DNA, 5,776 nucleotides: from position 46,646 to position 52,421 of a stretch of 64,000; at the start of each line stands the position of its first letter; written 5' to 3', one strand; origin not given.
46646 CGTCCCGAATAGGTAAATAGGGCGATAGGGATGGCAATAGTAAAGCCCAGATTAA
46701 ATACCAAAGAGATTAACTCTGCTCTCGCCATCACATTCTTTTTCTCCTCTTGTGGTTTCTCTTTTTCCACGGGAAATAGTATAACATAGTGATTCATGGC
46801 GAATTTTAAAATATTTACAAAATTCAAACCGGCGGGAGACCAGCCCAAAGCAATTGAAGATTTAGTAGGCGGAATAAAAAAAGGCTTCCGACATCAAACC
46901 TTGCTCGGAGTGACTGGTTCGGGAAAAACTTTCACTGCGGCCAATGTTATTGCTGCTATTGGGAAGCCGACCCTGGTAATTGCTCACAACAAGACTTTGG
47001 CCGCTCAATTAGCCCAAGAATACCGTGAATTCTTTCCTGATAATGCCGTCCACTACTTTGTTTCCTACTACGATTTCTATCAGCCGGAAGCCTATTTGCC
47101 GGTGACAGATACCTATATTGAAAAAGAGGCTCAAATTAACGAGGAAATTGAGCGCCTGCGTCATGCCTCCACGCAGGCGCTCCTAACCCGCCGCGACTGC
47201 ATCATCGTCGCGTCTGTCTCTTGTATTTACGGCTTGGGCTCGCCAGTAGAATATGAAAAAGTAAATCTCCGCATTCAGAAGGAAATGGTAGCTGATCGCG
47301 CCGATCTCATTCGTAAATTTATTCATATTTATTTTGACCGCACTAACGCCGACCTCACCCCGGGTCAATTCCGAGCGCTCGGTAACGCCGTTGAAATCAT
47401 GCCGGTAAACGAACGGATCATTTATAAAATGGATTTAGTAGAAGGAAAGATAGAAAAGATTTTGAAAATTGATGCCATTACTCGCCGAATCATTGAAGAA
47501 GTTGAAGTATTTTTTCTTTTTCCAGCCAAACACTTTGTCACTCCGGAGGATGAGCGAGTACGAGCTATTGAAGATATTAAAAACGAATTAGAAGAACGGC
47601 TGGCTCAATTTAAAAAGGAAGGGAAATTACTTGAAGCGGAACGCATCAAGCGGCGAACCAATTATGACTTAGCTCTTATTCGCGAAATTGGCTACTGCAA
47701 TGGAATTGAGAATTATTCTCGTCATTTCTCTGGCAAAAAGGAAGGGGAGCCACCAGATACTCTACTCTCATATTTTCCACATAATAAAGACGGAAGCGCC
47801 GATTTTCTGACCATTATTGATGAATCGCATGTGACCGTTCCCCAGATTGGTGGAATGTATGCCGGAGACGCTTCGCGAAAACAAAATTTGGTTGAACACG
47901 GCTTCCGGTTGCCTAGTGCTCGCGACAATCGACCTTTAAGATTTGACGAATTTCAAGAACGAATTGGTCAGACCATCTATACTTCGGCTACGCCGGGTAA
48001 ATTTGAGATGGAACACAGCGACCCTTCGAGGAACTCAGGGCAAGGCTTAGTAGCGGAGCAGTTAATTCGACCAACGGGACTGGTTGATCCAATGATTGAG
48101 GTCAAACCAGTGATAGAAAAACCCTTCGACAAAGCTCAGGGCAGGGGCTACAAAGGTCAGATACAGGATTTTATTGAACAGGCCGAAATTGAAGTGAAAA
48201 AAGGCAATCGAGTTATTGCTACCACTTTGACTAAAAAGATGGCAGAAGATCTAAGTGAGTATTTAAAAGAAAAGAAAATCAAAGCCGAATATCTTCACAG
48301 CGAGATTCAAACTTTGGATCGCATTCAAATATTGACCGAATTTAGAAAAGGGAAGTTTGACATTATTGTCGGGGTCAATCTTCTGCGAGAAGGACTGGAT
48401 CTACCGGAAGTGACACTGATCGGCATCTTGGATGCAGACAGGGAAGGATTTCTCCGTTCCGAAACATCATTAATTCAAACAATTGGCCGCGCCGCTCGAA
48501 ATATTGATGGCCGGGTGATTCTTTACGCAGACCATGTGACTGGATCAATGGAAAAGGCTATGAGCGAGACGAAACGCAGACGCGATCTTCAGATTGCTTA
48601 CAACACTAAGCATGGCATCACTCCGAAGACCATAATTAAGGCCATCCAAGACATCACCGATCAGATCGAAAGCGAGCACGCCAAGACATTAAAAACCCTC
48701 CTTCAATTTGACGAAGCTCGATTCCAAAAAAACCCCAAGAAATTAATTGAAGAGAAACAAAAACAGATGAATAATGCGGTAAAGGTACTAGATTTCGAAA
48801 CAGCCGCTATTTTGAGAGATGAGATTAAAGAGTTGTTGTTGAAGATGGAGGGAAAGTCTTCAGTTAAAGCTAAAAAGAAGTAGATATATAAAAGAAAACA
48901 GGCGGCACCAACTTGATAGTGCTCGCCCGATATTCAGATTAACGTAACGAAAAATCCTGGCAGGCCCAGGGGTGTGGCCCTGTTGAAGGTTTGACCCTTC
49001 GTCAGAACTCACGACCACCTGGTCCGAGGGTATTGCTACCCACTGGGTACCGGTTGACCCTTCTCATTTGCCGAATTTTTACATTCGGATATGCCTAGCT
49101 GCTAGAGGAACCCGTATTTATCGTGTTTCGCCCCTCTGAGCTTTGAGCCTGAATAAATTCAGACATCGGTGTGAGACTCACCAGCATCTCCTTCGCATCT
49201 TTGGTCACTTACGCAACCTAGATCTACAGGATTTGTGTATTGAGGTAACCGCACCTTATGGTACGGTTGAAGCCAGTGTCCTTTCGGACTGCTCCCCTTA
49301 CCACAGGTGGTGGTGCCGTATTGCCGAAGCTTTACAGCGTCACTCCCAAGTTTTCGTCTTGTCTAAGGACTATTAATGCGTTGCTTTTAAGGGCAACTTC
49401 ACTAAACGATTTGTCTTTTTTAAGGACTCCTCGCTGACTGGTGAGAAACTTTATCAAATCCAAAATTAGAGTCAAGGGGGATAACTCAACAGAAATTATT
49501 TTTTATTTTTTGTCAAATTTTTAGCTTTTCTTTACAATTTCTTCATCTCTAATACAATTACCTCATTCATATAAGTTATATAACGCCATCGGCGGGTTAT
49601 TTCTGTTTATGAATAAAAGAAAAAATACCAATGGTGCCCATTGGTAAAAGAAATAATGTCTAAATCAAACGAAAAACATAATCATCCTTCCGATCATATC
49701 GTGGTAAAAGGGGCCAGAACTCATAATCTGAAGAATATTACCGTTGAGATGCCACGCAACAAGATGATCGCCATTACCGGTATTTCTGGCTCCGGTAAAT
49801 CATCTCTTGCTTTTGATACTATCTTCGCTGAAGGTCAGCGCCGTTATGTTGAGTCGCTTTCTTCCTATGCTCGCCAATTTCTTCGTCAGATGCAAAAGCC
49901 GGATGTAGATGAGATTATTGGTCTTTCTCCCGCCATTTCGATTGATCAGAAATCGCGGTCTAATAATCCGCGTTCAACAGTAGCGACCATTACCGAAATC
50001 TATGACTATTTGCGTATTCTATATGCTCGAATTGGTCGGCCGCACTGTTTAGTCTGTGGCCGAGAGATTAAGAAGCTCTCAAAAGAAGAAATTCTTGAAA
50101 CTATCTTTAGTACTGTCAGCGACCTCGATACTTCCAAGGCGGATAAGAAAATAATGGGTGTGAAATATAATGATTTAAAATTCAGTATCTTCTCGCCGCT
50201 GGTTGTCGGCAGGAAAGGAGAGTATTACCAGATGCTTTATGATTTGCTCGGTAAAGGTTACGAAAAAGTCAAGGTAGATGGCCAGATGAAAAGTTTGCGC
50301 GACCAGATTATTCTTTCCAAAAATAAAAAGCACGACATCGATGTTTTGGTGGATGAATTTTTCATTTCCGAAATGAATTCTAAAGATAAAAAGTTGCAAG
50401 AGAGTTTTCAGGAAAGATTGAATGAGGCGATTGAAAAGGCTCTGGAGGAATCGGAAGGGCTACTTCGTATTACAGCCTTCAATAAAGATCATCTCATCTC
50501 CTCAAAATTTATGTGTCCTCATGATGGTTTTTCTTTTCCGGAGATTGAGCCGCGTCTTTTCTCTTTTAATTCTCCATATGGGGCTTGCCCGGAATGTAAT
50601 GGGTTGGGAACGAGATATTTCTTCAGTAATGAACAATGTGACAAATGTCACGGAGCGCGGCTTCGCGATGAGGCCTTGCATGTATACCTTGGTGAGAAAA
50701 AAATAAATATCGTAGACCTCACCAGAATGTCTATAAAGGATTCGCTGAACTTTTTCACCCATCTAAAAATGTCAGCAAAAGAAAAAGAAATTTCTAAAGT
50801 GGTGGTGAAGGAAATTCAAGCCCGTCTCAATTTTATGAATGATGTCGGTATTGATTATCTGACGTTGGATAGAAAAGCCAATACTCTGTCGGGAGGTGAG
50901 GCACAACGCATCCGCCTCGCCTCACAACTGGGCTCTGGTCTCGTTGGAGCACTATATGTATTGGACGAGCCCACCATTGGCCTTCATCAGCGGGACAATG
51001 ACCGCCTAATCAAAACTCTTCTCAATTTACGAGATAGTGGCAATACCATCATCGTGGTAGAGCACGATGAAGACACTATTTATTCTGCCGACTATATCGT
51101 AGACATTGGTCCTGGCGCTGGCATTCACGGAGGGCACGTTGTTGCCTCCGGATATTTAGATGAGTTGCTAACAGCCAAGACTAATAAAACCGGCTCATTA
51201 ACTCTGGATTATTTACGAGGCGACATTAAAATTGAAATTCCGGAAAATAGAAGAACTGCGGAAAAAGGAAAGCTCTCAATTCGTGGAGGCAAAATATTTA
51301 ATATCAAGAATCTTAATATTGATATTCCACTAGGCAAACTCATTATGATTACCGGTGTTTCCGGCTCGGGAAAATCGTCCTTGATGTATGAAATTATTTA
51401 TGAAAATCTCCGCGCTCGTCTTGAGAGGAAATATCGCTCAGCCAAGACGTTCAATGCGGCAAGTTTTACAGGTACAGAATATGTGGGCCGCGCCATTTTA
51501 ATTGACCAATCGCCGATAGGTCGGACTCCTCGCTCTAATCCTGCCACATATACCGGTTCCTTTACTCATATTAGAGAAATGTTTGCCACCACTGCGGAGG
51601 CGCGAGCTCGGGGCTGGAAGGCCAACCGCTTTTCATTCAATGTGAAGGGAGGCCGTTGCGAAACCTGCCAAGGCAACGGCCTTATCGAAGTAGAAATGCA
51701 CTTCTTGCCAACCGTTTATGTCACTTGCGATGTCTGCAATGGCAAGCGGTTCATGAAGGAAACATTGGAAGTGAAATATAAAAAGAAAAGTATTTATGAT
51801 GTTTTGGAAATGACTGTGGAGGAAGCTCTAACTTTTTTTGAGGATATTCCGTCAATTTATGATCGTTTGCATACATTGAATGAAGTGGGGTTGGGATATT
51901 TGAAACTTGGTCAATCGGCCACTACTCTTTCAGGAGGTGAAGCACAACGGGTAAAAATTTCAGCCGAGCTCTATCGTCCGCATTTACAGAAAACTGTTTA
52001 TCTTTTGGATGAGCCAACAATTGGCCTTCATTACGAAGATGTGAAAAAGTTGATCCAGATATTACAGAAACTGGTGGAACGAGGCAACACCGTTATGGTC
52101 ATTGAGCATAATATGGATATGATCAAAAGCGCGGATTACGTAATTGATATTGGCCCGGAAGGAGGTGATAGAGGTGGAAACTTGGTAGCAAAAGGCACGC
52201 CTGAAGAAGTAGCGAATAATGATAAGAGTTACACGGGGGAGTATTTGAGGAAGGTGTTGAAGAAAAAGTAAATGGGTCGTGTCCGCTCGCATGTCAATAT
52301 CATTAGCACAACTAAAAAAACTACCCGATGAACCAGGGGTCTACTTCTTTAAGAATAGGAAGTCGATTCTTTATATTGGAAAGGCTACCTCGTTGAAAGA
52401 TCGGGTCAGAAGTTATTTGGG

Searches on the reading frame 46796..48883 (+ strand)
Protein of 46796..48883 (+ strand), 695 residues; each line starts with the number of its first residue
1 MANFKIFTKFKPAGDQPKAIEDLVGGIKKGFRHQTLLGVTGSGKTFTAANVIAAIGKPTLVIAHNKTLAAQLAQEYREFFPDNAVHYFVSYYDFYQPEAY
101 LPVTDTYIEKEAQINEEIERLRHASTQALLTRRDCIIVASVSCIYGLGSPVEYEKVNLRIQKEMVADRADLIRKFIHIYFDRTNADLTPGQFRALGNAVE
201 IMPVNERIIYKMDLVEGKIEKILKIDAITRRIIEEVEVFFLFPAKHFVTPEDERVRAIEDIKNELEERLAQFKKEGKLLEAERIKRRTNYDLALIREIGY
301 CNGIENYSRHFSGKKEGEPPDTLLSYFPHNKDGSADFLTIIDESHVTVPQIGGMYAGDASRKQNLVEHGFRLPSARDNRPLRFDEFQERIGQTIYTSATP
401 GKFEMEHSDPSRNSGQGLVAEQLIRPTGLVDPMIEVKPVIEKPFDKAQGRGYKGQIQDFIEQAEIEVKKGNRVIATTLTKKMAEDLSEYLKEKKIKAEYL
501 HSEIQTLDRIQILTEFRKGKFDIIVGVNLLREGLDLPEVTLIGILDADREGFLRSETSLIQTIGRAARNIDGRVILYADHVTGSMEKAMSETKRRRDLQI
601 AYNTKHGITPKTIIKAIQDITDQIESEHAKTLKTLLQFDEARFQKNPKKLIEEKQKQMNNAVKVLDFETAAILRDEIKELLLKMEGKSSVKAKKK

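Call 9: search_protein_families(library=pfam, proteins=[window:46796-48883:+], max_evalue=0.00001)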
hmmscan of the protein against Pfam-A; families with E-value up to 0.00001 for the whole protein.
window:46796-48883:+ (695 aa): 5 families
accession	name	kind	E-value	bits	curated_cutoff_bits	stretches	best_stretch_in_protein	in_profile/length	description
PF12344.14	UvrB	-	3.6e-22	78.4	27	1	576-617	1-42/43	Ultra-violet resistance protein B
PF00271.37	Helicase_C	-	6.6e-21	75.1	23.5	1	465-569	10-109/110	Helicase conserved C-terminal domain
PF17757.6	UvrB_inter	-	6.3e-17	61.9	22.9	1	158-247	1-91/91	UvrB interaction domain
PF04851.21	ResIII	-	2.1e-11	44.4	22.5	1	11-91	3-84/164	Type III restriction enzyme, res subunit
PF02151.25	UVR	-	2.6e-09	37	21.5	1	648-680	1-33/36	UvrB/uvrC motif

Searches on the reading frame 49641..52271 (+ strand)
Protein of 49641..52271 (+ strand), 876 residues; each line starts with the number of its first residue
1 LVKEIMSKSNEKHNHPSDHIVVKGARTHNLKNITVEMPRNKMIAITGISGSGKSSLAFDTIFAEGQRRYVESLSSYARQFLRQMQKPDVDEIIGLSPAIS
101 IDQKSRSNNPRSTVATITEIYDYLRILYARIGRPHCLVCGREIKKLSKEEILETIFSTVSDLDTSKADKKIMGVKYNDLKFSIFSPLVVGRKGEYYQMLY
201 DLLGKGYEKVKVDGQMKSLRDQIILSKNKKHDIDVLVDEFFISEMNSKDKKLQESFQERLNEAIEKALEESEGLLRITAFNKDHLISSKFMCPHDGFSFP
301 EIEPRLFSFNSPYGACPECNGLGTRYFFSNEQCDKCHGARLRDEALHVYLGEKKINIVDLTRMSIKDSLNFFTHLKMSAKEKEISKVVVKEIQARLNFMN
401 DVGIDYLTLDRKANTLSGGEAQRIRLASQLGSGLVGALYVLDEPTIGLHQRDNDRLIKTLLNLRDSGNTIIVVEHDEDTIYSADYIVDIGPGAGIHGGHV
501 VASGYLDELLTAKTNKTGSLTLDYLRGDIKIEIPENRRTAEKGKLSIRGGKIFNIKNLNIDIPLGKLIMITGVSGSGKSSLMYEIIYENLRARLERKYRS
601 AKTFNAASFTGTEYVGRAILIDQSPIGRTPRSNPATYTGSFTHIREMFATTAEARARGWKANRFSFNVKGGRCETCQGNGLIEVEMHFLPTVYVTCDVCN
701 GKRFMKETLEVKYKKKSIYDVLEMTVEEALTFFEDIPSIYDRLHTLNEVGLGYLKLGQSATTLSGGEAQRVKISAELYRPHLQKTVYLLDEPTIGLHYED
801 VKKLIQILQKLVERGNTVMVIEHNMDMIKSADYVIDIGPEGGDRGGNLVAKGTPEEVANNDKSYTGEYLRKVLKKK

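Call 9: search_protein_families(library=pfam, proteins=[window:49641-52271:+], max_evalue=0.00001)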
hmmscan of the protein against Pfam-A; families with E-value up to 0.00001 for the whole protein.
window:49641-52271:+ (876 aa): 9 families
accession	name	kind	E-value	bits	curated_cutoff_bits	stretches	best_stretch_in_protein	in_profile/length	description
PF00005.33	ABC_tran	-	9.7e-23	81.7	25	0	726-793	76-136/137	ABC transporter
PF17760.6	UvrA_inter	-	1.9e-21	76.4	23.3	1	177-278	15-106/109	UvrA interaction domain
PF02463.25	SMC_N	-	2.1e-12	47.4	40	0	762-837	136-211/220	RecF/RecN/SMC N terminal domain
PF13304.12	AAA_21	-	3.9e-08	34.1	27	0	769-819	243-294/304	AAA domain, putative AbiEii toxin, Type IV TA system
PF00684.25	DnaJ_CXXCXGXG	-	6.4e-08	33.2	32.7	0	672-703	17-51/65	DnaJ central domain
PF13555.12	AAA_29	-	1.7e-07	31.3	27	0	33-56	15-38/61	P-loop containing region of AAA domain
PF20703.3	nSTAND1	-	3.2e-07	30.8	27.1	0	26-58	19-51/379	Novel STAND NTPase 1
PF20720.3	nSTAND3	-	4e-07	30.3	27.2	0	27-60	4-37/155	Novel STAND NTPase 3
PF13191.12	AAA_16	-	2.9e-06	28.3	32.6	0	566-601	25-63/167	AAA ATPase domain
